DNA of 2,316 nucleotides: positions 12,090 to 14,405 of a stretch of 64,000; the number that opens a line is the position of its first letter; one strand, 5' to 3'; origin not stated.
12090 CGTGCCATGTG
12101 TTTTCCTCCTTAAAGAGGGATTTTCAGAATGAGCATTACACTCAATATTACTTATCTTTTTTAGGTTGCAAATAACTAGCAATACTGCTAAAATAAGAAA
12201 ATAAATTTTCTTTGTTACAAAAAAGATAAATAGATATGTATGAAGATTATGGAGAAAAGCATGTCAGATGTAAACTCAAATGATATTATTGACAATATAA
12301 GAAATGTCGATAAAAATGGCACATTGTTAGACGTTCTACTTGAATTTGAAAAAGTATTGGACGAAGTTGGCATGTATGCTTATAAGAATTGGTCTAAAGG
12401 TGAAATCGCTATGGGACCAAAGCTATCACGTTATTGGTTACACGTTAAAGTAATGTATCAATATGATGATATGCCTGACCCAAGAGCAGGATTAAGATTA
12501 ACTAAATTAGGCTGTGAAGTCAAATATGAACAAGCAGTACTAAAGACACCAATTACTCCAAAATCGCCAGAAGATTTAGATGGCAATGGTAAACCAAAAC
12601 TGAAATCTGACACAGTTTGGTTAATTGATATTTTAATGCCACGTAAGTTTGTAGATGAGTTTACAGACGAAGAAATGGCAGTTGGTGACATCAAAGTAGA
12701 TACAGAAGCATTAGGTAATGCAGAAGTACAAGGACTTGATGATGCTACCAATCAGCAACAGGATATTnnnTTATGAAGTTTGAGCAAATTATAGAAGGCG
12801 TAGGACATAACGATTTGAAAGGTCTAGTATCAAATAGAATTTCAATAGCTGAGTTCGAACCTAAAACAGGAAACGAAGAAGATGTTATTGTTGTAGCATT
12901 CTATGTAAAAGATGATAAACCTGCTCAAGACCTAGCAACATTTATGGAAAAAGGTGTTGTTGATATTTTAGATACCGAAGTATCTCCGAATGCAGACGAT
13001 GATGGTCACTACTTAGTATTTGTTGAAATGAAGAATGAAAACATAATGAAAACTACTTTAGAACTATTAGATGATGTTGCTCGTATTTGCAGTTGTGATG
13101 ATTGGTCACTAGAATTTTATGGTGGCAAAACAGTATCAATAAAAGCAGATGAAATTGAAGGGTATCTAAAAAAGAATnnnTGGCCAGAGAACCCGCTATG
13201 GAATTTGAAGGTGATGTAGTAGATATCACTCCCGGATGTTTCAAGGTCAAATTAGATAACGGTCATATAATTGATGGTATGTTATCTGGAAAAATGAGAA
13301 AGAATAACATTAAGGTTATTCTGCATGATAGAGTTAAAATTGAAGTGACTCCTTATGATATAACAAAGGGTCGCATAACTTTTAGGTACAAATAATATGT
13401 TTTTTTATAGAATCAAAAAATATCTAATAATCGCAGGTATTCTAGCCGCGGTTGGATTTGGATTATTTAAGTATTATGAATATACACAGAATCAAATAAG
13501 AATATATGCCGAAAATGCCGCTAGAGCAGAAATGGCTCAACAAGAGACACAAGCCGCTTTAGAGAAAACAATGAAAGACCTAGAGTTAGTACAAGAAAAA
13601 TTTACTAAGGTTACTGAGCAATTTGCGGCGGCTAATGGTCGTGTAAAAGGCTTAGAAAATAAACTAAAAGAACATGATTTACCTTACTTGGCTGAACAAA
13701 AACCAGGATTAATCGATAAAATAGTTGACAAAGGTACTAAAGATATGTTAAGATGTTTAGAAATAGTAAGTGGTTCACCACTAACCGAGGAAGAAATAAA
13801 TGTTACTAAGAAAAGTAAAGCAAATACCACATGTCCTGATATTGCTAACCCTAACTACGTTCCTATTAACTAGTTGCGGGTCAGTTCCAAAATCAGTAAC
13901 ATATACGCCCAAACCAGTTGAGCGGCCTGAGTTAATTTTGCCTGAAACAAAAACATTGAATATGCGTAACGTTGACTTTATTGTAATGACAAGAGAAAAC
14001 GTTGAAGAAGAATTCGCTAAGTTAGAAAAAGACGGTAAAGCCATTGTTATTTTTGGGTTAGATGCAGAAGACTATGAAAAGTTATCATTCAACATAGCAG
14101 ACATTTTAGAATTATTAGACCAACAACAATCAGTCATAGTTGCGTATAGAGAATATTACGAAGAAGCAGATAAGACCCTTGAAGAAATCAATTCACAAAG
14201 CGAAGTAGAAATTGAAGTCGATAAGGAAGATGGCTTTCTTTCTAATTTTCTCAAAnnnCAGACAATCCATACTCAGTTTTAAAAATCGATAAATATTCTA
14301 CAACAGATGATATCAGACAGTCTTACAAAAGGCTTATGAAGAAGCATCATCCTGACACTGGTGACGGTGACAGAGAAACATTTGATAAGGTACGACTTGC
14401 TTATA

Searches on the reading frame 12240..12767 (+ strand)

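Call 82: search_protein_families(library=phrogs, proteins=[window:12240-12767:+], max_evalue=0.001)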
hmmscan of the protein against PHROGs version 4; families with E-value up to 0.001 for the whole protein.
window:12240-12767:+ (176 aa): 1 family
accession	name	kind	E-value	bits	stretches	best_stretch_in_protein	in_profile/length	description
phrog_12928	-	head and packaging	3.9e-35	122.3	1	15-173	5-171/186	virion structural protein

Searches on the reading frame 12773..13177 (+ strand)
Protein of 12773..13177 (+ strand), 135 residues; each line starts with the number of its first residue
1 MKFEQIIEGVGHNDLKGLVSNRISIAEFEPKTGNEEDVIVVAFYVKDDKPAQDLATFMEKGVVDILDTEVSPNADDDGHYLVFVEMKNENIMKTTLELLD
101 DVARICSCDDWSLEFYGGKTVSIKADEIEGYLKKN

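Call 82: search_protein_families(library=phrogs, proteins=[window:12773-13177:+], max_evalue=0.001)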
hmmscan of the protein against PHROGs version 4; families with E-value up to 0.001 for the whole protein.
window:12773-13177:+ (135 aa): 1 family
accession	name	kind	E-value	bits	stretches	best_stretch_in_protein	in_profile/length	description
phrog_13138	-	head and packaging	2.3e-27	97.3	1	2-129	2-130/227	virion structural protein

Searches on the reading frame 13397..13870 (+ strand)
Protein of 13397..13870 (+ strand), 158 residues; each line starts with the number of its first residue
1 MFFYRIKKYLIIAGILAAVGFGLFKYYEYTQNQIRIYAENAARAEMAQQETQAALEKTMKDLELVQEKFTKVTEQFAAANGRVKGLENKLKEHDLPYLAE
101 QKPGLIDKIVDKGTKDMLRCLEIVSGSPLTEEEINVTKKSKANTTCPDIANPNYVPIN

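Call 81: search_protein_families(library=pfam, alignment_id=A5, max_evalue=0.001)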
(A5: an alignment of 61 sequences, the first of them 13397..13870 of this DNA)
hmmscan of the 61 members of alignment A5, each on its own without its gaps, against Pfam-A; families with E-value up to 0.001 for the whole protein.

A. member 1, window:13397-13870:+ (158 aa): 0 families

B. families by the number of members that match (of 61 scanned): 26 families (the first 25 are shown)
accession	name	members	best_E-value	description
PF01521.26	Fe-S_biosyn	2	6.2e-16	Iron-sulphur cluster biosynthesis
PF04055.27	Radical_SAM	2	1.5e-11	Radical SAM superfamily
PF02562.22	PhoH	1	8e-70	PhoH-like protein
PF01592.21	NifU_N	1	4.6e-51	NifU-like N terminal domain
PF00474.23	SSF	1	9.3e-19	Sodium:solute symporter family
PF01176.25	eIF-1a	1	5.9e-16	Translation initiation factor 1A / IF-1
PF00127.26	Copper-bind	1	4.3e-15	Copper binding proteins, plastocyanin/azurin family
PF00501.34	AMP-binding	1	1.1e-13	AMP-binding enzyme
PF00226.36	DnaJ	1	4.9e-12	DnaJ domain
PF00550.31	PP-binding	1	1.1e-10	Phosphopantetheine attachment site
PF02026.21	RyR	1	3.9e-10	RyR domain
PF01467.32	CTP_transf_like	1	1.2e-09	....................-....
PF01713.27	Smr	1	1.5e-08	Smr domain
PF07681.17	DoxX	1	8.1e-08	DoxX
PF13604.12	AAA_30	1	9.7e-08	AAA domain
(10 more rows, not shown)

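Call 82: search_protein_families(library=phrogs, proteins=[window:13397-13870:+], max_evalue=0.001)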
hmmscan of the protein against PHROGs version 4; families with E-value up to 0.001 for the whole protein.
window:13397-13870:+ (158 aa): 1 family
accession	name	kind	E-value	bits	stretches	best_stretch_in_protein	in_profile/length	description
phrog_739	-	lysis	2.1e-09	38.6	1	3-122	3-118/122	Rz-like spanin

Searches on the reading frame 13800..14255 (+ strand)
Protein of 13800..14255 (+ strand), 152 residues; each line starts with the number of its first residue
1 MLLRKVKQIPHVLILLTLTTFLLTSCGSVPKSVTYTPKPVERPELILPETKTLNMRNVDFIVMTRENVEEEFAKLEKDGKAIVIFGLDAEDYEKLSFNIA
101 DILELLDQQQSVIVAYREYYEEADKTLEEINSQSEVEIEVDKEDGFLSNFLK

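Call 82: search_protein_families(library=phrogs, proteins=[window:13800-14255:+], max_evalue=0.001)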
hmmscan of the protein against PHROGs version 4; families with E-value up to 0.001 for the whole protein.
window:13800-14255:+ (152 aa): 2 families
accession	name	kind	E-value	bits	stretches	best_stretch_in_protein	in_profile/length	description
phrog_812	-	lysis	1.4e-09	39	1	14-124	5-95/102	Rz-like spanin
phrog_22199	-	unknown function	0.00065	20.7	1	62-117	2-55/58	-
